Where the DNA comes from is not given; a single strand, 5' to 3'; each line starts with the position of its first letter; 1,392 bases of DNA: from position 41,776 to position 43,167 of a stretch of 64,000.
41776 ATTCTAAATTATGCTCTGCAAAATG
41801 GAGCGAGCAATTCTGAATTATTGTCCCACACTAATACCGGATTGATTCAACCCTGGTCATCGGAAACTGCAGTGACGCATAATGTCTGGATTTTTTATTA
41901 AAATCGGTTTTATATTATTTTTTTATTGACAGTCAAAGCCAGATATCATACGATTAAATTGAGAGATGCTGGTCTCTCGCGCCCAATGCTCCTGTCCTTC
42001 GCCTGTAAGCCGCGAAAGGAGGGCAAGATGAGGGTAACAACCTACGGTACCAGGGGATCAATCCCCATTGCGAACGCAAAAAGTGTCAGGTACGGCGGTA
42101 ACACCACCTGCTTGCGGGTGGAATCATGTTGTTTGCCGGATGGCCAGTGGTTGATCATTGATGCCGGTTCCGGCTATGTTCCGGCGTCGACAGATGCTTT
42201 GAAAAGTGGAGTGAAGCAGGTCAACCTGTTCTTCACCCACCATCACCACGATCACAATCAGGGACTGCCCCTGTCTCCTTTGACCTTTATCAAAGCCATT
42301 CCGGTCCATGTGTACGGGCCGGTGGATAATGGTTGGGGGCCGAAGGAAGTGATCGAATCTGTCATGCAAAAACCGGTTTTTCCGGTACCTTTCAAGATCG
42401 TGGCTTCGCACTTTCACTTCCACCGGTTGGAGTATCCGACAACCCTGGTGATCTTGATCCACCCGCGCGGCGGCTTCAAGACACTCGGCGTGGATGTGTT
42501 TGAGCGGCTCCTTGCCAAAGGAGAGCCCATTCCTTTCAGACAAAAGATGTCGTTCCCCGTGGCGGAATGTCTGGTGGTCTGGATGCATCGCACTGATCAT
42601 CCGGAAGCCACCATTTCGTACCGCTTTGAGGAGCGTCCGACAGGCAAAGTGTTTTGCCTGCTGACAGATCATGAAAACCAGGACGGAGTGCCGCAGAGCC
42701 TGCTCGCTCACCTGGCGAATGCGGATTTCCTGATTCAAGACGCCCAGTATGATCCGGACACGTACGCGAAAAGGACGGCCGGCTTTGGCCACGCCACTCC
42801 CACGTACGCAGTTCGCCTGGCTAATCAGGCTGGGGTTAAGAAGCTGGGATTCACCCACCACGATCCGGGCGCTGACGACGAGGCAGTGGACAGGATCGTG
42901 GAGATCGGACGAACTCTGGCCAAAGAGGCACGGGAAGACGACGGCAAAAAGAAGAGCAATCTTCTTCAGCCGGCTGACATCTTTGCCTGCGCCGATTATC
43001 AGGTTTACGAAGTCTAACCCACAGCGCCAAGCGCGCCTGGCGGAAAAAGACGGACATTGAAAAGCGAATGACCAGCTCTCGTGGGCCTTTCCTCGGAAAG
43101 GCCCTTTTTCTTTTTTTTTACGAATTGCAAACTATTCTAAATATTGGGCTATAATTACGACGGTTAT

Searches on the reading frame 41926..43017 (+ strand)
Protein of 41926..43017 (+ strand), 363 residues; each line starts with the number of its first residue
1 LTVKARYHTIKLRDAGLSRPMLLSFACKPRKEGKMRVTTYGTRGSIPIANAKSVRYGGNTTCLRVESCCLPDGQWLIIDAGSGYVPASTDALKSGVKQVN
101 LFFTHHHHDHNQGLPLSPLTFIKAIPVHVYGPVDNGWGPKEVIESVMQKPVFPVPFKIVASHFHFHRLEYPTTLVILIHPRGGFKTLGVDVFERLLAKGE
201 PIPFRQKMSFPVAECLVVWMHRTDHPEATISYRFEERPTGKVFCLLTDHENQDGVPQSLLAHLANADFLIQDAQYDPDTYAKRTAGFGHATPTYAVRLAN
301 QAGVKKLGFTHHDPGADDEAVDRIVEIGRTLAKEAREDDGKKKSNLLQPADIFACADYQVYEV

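Call 22: search_protein_families(library=pfam, proteins=[window:41926-43017:+], max_evalue=0.01)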
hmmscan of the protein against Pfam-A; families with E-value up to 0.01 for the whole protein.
window:41926-43017:+ (363 aa): 2 families
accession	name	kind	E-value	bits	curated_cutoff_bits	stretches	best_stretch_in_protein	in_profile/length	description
PF12706.13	Lactamase_B_2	-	2.9e-09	37.2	27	1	75-312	2-200/200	Beta-lactamase superfamily domain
PF00753.33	Lactamase_B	-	0.0051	17.2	22.7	1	59-128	5-74/196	Metallo-beta-lactamase superfamily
